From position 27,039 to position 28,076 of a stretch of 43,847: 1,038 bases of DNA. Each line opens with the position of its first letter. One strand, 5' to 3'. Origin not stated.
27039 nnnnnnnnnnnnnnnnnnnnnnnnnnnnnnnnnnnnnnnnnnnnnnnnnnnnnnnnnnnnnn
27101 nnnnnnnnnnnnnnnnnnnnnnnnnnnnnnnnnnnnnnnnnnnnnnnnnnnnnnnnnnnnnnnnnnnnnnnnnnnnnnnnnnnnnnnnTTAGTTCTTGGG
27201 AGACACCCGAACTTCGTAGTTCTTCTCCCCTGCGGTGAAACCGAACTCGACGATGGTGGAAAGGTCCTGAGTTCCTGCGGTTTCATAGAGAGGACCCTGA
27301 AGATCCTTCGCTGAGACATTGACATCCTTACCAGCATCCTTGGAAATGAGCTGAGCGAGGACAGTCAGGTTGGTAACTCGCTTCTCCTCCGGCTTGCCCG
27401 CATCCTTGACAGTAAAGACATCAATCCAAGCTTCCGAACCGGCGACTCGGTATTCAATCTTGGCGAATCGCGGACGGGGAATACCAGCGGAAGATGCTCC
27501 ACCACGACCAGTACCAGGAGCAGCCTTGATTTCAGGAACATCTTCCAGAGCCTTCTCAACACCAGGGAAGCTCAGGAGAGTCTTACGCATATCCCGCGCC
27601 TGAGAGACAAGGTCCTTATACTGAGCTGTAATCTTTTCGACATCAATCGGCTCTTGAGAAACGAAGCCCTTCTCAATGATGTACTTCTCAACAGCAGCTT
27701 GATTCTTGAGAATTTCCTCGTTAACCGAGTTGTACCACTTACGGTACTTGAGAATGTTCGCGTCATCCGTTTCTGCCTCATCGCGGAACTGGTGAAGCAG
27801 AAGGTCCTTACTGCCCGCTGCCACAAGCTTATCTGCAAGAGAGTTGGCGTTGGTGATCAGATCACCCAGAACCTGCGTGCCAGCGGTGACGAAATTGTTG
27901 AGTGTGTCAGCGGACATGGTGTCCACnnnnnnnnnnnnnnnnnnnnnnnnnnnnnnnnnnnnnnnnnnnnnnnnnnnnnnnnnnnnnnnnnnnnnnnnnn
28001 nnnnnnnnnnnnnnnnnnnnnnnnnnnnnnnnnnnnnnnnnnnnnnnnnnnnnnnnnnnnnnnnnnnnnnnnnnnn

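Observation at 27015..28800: Compositionally foreign island of three stacked promoter/terminator cassettes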

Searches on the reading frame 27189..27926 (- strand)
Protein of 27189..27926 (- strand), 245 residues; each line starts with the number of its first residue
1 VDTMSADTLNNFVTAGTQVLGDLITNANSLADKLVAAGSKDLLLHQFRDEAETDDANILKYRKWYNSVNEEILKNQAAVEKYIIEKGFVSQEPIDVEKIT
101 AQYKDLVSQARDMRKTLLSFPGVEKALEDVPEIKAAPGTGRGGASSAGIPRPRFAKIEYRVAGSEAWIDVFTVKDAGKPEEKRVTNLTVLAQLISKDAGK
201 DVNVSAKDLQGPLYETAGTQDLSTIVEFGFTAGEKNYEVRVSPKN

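Call 5: search_protein_families(library=pfam, proteins=[window:27189-27926:-], max_evalue=0.1)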
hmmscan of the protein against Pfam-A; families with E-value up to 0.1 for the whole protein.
window:27189-27926:- (245 aa): 1 family
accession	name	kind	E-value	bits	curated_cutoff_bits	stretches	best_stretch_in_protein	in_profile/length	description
PF20529.3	DUF6744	-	0.039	13.3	27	1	61-114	234-284/314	Family of unknown function (DUF6744)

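Call 6: search_protein_families(library=phrogs, proteins=[window:27189-27926:-], max_evalue=0.1)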
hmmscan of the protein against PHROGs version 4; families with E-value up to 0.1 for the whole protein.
window:27189-27926:- (245 aa): 0 families

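Call 14: find_homologous_proteins(query=window:27189-27926:-, max_evalue=0.001)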
Query window:27189-27926:- (245 aa): 4 proteins with E <= 0.001 among 625 candidates.
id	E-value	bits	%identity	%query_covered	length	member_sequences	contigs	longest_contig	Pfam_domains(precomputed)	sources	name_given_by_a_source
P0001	4.4e-152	522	100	99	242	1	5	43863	-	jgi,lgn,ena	jgi:hypothetical protein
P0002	3.4e-110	385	71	98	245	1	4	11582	-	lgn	-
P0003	3.7e-101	355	67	99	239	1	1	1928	-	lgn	-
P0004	1.6e-83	298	59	97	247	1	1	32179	-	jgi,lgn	-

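Call 15: find_encoding_contigs(protein=P0004, flank=10000, max_places=4)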
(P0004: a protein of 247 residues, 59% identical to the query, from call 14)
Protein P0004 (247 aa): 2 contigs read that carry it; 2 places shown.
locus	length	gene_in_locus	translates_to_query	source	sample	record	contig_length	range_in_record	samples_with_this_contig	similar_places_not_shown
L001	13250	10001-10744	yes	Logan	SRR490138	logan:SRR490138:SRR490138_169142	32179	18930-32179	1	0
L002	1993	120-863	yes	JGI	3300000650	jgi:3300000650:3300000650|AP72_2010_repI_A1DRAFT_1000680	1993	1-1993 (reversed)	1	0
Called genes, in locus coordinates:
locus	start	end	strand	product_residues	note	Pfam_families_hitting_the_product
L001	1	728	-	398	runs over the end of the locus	PF17236:SU10_MCP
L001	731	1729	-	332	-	-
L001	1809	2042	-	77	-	-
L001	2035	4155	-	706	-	PF16510:P22_portal, PF23899:SU10_portal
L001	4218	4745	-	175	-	-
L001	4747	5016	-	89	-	-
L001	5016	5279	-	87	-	PF19791:DUF6275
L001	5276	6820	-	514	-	PF03237:Terminase_6N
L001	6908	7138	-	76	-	-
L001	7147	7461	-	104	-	-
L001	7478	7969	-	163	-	-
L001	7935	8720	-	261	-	-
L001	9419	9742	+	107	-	-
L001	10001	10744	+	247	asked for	-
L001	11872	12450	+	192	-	-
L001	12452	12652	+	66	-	-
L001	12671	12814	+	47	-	-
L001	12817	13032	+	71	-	-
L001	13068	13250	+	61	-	?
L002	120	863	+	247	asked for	-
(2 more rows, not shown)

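Call 16: find_encoding_contigs(protein=P0002, flank=10000, max_places=4)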
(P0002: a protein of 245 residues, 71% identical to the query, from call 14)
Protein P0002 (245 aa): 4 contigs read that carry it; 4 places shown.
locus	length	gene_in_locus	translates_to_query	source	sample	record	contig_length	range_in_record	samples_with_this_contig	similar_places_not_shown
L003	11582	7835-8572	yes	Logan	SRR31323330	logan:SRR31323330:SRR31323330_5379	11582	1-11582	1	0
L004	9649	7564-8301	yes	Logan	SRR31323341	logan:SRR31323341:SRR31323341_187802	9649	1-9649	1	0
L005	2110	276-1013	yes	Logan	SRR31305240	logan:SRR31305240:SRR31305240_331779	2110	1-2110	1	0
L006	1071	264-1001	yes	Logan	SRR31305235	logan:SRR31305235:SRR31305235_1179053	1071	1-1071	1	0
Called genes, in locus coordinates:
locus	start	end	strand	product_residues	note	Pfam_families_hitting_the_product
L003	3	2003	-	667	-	?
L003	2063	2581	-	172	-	-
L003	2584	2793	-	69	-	-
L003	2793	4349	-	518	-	PF03237:Terminase_6N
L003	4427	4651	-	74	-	PF11195:Tad2-like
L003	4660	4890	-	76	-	-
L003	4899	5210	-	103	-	-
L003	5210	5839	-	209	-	-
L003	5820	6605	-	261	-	-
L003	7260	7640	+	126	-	-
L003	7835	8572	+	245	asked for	-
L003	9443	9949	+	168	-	-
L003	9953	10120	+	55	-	-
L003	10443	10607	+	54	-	-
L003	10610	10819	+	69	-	-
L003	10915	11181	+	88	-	-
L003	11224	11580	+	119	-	?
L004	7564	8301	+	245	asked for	-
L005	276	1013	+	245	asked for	-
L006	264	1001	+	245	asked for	-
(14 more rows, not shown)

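Call 17: find_encoding_contigs(protein=P0001, flank=3000, max_places=5)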
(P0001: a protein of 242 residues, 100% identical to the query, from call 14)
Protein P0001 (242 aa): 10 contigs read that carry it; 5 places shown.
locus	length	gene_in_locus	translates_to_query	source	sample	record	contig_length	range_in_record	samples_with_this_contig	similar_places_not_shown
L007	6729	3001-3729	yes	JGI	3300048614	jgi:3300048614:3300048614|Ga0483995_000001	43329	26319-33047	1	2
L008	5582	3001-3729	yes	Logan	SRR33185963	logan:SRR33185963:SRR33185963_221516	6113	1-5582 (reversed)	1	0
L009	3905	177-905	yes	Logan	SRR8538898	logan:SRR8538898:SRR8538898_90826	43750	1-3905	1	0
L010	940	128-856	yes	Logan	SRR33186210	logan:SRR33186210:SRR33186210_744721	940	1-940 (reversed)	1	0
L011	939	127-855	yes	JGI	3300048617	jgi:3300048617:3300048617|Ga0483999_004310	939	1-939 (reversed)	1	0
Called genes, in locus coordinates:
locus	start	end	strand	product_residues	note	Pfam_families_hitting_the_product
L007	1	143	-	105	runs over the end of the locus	-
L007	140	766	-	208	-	-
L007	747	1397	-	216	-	-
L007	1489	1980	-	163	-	PF01381:HTH_3 (faint), PF13560:HTH_31 (weak)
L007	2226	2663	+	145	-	-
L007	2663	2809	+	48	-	-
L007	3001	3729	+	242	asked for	-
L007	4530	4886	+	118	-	-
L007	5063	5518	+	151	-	-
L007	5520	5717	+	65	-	-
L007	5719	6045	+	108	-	-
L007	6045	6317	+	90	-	-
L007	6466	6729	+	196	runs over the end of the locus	-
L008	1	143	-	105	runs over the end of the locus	-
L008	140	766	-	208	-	-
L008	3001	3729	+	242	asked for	-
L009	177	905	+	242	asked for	-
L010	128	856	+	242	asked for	-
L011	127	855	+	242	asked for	-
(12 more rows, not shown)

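Call 31: find_related_loci(query=A1, collection=viral_contigs, flank=4000)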
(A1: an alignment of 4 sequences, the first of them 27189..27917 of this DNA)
Query A1 (242 aa) in viral_contigs; peptide patterns used: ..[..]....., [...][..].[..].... (x = any residue, [..] = any of these).
250 stretches matched a pattern, but none encodes a relative of the query by tblastn (E <= 1e-3).

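Call 35: predict_structure(alignment_id=A1)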
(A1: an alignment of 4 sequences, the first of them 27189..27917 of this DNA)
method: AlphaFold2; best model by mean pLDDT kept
length: 242 residues; sequences in the alignment: 4
mean_pLDDT: 71.6   pTM: 0.40
mean pLDDT of the five models: 71.6, 70.6, 68.0, 65.3, 65.1
residues with pLDDT >= 90: 23; 70-90: 123; 50-70: 62; < 50: 34
segments of 3 or more residues with pLDDT < 50: 36-51, 84-86, 136-147
pLDDT, mean of each block of 10 residues (from residue 1): 68 87 78 50 35 55 58 59 55 71 84 84 80 47 43 89 87 70 87 86 85 78 90 91 67
secondary structure, 60 per line:
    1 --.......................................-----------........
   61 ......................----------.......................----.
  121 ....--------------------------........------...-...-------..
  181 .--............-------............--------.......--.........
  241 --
elements in order: H3-41 H53-82 H93-115 H120-124 E151-158 E165-167 E169-171 E179-181 H184-195 H203-214 E223-229 E232-240

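Call 40: fold_search(model_id=the predicted structure, library=pdb)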
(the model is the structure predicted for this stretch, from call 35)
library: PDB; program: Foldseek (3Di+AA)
matches with E <= 10: 350; with E <= 0.001: 0
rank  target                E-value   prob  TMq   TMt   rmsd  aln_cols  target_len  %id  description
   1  6wvk_H                1.8e-01  0.18  0.17  0.07  19.6       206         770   11  Cryo-EM structure of Bacillus subtilis RNA Polymerase in complex with HelD (released 2020-11-18)
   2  3lss_B                4.1e-01  0.11  0.22  0.12  26.9       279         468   12  Trypanosoma brucei seryl-tRNA synthetase in complex with ATP (released 2010-03-02)
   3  1rj2_D                4.6e-01  0.06  0.17  0.14  21.4       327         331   12  Crystal structure of the DH/PH fragment of Dbs without bound GTPase (released 2004-06-29)
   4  1rj2_A                5.2e-01  0.08  0.18  0.15  20.4       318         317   11  Crystal structure of the DH/PH fragment of Dbs without bound GTPase (released 2004-06-29)
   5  1wlx_MODEL_1_A        5.5e-01  0.14  0.13  0.23  23.8       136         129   10  Solution structure of the third spectrin repeat of alpha-actinin-4 (released 2005-08-09)
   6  3lsq_B                5.8e-01  0.10  0.23  0.13  27.0       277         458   12  Trypanosoma brucei seryl-tRNA synthetase (released 2010-03-02)
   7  9qwr_A                6.5e-01  0.13  0.14  0.20  23.3       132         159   15  MIC60 helical bundle dimer (released 2026-02-25)
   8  8yr4_A                7.3e-01  0.07  0.16  0.07  26.0       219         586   11  Cryo-EM structure of the human ABCB6 in complex with Cd(II):Phytochelatin 2 (released 2024-06-19)
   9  8zar_D                7.3e-01  0.03  0.11  0.08  35.1       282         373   10  EmrAB-TolC MFS-type tripartite multidrug efflux pump FA (released 2025-04-30)
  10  8yr3_A                8.7e-01  0.06  0.16  0.07  27.7       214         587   13  Cryo-EM structure of the human ABCB6 in complex with Cd(II):GSH (released 2024-06-19)
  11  3l4q_C                9.8e-01  0.18  0.16  0.23  26.9       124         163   12  Structural insights into phosphoinositide 3-kinase activation by the influenza A virus NS1 protein (released 2010-02-02)
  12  8q72_E                9.8e-01  0.03  0.12  0.07  37.5       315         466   10  E. coli plasmid-borne JetABCD(E248A) core in a cleavage-competent state (released 2024-01-31)
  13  8c7g_C                1.1e+00  0.06  0.12  0.08  17.7       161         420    9  Drosophila melanogaster Rab7 GEF complex Mon1-Ccz1-Bulli (released 2023-05-17)
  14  4l6u_A                1.2e+00  0.04  0.11  0.09  19.9       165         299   10  Crystal structure of AF1868: Cmr1 subunit of the Cmr RNA silencing complex (released 2014-02-12)
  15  5nik_D                1.4e+00  0.09  0.21  0.15  28.2       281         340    9  Structure of the MacAB-TolC ABC-type tripartite multidrug efflux pump (released 2017-05-24)
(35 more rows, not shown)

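Call 41: fold_search(model_id=the predicted structure, library=viral)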
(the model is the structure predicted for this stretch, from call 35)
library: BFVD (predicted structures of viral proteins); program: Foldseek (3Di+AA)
matches with E <= 10: 232; with E <= 0.001: 1
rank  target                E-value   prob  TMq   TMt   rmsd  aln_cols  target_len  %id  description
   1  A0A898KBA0            9.3e-05  1.00  0.28  0.27  29.8       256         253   20  (no name in the UniProt tables at hand)
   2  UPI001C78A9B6         1.0e-01  0.25  0.19  0.19  19.6       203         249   15  (no name look-up for this kind of identifier)
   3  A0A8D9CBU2            1.0e-01  0.13  0.15  0.13  28.2       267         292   15  Uncharacterized protein [uncultured marine phage]
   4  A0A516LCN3            1.1e-01  0.18  0.18  0.13  14.6       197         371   13  (no name in the UniProt tables at hand)
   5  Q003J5                1.7e-01  0.06  0.13  0.12  21.1       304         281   12  Orf254 [White spot syndrome virus]
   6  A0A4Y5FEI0            2.1e-01  0.08  0.13  0.16  20.9       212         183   11  Uncharacterized protein [Lactobacillus phage 521B]
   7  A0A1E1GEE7            2.3e-01  0.28  0.14  0.32   9.7        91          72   14  (no name in the UniProt tables at hand)
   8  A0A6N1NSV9            3.6e-01  0.07  0.11  0.06  15.8       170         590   12  Collagen-like protein 1 [Tupanvirus deep ocean]
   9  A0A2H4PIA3            5.7e-01  0.21  0.19  0.33  16.0       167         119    7  Uncharacterized protein [Streptomyces phage WRightOn]
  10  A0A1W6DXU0            6.1e-01  0.35  0.18  0.16   7.4        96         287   16  Uncharacterized protein [Aeromonas phage phiA8-29]
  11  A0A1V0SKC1            6.4e-01  0.20  0.17  0.22  18.1       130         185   15  Uncharacterized protein [Klosneuvirus KNV1]
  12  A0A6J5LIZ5            6.8e-01  0.09  0.10  0.03  12.7       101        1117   10  Tail sheath protein [uncultured Caudovirales phage]
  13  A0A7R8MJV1            7.2e-01  0.14  0.16  0.28   8.6        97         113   14  Uncharacterized protein [Klebsiella phage vB_KvM-Eowyn]
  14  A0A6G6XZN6            8.1e-01  0.13  0.14  0.09  22.9       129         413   19  (no name in the UniProt tables at hand)
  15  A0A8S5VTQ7            8.1e-01  0.08  0.13  0.03  29.9       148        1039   15  Uncharacterized protein [Ackermannviridae sp.]
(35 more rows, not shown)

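Call 42: search_dna_similar(query=window:27189-27917:-, collection=phages, mode=protein, max_evalue=1, max_rows=15)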
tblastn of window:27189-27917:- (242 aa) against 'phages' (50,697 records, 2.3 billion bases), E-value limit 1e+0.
No match.

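Call 49: search_protein_representatives(alignment_id=A1)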
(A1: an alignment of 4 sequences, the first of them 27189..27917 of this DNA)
Query: 4 sequences, 244 profile positions. Proteins with E-value up to 0.001 (for the whole library): 171; up to 1e-10: 116; up to 1e-30: 33. The best 150 are listed.
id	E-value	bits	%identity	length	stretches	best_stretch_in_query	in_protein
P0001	1.4e-137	473.0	-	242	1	3-243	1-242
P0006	9.5e-55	201.7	-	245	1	11-243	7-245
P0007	8.6e-54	198.6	-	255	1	6-236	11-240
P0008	3.0e-51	190.2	-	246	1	8-242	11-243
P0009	3.7e-51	189.9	-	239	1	10-243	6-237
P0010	1.7e-49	184.5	-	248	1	3-241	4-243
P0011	8.1e-48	179.0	-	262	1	5-242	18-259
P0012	2.5e-47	177.4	-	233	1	7-242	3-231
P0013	6.6e-47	176.0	-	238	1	6-241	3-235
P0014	3.7e-45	170.3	-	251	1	8-230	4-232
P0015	6.4e-44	166.2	-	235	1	9-242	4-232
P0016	4.2e-43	163.5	-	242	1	10-230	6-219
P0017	5.1e-43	163.3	-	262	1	8-243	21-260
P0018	6.2e-43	163.0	-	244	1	4-242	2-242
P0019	3.5e-42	160.5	-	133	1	119-241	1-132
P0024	8.2e-40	152.8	-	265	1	6-241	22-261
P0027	1.5e-37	145.4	-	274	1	9-242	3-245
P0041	3.0e-29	118.2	-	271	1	16-243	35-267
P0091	7.3e-17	77.6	-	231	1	20-243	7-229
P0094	9.5e-15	70.7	-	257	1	25-240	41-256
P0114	1.0e-11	60.8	-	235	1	9-243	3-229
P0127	5.1e-10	55.2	-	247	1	10-242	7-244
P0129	1.6e-09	53.6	-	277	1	23-198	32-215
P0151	3.5e-06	42.7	-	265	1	11-240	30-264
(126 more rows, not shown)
